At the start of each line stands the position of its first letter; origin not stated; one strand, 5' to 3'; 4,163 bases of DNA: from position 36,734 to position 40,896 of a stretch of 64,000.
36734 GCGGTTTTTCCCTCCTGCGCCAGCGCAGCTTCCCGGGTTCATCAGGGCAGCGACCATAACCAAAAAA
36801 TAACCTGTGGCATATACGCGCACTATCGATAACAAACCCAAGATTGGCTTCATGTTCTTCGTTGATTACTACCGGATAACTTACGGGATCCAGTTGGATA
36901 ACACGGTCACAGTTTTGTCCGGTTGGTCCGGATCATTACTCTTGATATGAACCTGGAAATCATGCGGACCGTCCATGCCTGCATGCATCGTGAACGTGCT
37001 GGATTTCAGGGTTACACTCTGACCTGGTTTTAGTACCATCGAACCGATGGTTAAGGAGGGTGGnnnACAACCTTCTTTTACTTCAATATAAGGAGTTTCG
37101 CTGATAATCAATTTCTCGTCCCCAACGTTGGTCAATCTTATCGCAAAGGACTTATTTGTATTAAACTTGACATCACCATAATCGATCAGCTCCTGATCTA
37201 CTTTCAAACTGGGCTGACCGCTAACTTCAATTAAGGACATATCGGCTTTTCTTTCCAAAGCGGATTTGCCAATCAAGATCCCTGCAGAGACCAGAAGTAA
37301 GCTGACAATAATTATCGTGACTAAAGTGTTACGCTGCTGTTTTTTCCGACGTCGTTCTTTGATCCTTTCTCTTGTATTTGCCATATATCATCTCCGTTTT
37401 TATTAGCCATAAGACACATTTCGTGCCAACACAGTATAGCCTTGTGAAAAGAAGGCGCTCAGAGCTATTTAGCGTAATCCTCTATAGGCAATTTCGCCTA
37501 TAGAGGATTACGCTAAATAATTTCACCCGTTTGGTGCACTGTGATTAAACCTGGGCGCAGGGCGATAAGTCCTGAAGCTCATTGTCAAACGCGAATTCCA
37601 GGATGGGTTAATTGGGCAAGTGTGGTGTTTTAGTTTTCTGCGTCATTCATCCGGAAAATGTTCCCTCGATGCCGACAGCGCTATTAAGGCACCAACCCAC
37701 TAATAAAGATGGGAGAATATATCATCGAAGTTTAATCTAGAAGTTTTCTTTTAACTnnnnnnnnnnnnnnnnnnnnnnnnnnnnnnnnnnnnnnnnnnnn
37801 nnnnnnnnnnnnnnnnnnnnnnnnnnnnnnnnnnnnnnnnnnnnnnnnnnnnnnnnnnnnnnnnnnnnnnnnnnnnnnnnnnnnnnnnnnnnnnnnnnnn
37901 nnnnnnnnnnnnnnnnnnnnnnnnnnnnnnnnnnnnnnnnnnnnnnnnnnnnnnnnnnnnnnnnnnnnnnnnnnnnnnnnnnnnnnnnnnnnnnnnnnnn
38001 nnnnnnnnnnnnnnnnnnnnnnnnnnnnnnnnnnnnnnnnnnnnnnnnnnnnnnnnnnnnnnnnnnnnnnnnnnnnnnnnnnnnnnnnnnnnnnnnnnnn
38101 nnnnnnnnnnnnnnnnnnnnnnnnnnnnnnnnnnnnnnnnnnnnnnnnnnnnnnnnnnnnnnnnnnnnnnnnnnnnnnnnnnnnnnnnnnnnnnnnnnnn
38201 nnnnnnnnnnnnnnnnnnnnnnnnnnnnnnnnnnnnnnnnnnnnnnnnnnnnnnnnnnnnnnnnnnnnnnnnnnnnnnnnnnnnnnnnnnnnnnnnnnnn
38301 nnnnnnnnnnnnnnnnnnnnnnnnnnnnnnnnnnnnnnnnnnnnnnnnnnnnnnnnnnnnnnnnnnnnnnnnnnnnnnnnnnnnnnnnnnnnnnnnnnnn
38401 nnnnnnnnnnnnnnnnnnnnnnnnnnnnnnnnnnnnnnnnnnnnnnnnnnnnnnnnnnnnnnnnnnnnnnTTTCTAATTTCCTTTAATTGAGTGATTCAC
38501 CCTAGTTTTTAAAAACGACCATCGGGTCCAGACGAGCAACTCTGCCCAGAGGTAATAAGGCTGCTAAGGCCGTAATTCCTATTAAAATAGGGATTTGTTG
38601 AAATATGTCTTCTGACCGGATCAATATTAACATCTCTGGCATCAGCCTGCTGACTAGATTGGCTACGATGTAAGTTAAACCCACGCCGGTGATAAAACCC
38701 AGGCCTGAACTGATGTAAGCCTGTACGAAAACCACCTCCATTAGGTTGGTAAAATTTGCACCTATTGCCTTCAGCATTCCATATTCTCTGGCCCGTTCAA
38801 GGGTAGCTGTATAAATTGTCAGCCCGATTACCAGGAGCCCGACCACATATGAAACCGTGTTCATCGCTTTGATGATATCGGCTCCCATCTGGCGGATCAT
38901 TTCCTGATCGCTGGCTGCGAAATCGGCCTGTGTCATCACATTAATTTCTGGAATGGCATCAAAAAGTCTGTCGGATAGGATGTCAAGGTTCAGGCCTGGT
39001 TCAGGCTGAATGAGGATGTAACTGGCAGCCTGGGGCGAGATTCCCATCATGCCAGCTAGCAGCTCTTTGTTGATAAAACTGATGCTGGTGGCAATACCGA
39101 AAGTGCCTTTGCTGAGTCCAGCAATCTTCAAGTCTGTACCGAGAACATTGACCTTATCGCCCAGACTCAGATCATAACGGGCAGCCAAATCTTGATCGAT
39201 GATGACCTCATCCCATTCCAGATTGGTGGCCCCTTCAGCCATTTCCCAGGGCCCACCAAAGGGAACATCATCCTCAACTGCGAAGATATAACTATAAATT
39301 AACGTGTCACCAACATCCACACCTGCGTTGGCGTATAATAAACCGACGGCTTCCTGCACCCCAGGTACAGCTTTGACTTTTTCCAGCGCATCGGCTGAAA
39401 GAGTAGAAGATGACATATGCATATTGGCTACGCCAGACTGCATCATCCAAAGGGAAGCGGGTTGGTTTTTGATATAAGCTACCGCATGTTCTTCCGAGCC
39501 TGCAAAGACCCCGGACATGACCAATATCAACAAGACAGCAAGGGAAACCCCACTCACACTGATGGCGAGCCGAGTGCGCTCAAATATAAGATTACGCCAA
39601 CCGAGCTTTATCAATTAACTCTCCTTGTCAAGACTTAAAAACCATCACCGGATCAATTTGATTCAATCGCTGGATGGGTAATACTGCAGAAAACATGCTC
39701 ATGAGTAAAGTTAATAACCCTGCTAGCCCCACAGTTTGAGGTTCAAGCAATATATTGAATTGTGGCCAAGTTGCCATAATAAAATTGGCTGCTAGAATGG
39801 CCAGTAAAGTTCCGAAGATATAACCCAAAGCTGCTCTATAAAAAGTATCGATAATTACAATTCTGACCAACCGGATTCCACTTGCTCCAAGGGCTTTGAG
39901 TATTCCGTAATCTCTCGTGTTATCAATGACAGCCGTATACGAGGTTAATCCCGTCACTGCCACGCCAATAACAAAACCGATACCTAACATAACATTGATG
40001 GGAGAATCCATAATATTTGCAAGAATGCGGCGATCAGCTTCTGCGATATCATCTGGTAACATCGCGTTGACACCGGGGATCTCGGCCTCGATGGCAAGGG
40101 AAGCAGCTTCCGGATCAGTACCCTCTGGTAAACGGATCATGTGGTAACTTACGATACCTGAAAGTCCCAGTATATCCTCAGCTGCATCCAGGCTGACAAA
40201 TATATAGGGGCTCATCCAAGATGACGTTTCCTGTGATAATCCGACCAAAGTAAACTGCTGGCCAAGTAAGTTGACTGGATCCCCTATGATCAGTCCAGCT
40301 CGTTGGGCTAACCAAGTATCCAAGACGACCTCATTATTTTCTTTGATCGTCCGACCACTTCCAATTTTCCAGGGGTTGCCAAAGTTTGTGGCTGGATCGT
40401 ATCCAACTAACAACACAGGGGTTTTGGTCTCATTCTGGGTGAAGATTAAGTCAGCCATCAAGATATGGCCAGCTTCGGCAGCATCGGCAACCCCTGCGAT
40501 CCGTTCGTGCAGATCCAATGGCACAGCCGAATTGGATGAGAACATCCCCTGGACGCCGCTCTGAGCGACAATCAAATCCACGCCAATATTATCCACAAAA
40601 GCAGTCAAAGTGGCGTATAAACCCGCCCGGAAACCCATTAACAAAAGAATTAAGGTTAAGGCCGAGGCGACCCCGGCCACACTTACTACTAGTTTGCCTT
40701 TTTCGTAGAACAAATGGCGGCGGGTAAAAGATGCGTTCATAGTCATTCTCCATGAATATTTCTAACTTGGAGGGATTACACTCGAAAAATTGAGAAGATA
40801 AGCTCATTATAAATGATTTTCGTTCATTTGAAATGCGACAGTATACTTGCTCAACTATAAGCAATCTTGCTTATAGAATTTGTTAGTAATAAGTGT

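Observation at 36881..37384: In-frame TGA in a DUF1573-like gene at a Cys-motif position, followed by 60 well-formed codons and a hairpin: selenoprotein candidate or fresh pseudogene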

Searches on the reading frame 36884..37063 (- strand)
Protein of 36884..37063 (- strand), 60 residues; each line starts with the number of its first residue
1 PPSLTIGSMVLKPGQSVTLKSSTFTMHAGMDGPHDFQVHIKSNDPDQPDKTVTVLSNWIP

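Call 6: search_protein_families(library=pfam, proteins=[window:36884-37063:-], max_evalue=1)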
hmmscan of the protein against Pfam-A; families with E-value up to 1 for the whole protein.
seq(60 aa): 2 families
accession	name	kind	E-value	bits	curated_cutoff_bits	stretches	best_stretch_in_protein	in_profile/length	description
PF20682.3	Hanta_Gc_C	-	0.061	13.4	28.5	1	22-55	58-92/229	Hantavirus glycoprotein Gc, C-terminal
PF21601.3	GldM_2nd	-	0.19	12.6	24.4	1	11-56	51-92/98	GldM second domain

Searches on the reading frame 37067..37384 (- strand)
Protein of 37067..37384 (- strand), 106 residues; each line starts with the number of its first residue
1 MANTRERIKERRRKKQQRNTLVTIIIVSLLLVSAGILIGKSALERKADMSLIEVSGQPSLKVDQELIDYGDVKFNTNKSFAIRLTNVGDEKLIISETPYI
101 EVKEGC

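Call 6: search_protein_families(library=pfam, proteins=[window:37067-37384:-], max_evalue=1)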
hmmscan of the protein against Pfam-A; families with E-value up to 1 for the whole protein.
seq(106 aa): 5 families
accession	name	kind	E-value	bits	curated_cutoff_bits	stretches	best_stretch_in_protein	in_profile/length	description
PF07610.17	DUF1573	-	0.0023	18.4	26.1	1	60-96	1-37/98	Protein of unknown function (DUF1573)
PF22544.2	HYDIN_VesB_CFA65-like_Ig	-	0.013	16.1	25.5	1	58-96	1-39/100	HYDIN/CFA65/VesB-like, Ig-like domain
PF13800.11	Sigma_reg_N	-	0.023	15.4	26.3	1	11-55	5-50/91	Sigma factor regulator N-terminal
PF17280.7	DUF5345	-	0.11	13.1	27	1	9-38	29-58/77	Family of unknown function (DUF5345)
PF21310.3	OCRL-like_ASH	-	0.15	12.7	27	1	62-90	1-29/109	Inositol polyphosphate 5-phosphatase OCRL-like, ASH domain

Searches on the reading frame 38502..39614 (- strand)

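Call 24: search_protein_families(library=pfam, proteins=[window:38502-39614:-], max_evalue=0.001)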
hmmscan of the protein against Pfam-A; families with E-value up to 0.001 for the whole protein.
window:38502-39614:- (370 aa): 2 families
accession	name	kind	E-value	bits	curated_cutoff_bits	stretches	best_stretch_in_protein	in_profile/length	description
PF12704.14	MacB_PCD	-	3.4e-12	47.5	27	1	17-216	2-203/207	MacB-like periplasmic core domain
PF02687.27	FtsX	-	3.5e-11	43.6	25.5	1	253-364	5-120/120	FtsX-like permease C-terminal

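Call 82: search_protein_families(library=ncbifam, proteins=[window:38502-39614:-], max_evalue=0.001)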
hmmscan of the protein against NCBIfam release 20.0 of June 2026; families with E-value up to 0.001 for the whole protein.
window:38502-39614:- (370 aa): 3 families
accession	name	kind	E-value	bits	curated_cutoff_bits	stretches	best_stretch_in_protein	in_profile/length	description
TIGR01185.1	devC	equivalog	4e-11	42.5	290.35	1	201-324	211-337/380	ABC transporter permease DevC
TIGR03434.1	ADOP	subfamily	6.6e-09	34.4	622.3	1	252-369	685-801/803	ADOP family duplicated permease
NF007826.0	PRK10535.1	equivalog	0.00027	19.3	966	1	252-365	529-642/648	macrolide ABC transporter ATP-binding protein/permease MacB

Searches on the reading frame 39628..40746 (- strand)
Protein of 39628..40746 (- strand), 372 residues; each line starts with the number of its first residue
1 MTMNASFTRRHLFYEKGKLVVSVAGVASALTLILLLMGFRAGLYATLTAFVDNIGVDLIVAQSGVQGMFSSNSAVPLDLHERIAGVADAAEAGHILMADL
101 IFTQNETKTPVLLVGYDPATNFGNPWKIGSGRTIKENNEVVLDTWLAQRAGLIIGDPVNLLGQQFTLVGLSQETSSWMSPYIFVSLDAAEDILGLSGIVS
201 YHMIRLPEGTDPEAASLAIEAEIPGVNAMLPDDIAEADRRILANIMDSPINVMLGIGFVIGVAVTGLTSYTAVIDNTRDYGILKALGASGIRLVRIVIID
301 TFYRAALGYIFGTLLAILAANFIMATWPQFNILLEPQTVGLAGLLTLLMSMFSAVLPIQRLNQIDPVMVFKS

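Call 24: search_protein_families(library=pfam, proteins=[window:39628-40746:-], max_evalue=0.001)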
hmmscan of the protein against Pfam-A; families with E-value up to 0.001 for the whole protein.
window:39628-40746:- (372 aa): 2 families
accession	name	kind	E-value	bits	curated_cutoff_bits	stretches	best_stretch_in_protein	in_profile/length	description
PF12704.14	MacB_PCD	-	1.8e-13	51.7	27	1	21-221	3-206/207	MacB-like periplasmic core domain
PF02687.27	FtsX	-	6.2e-13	49.3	25.5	1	252-365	2-119/120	FtsX-like permease C-terminal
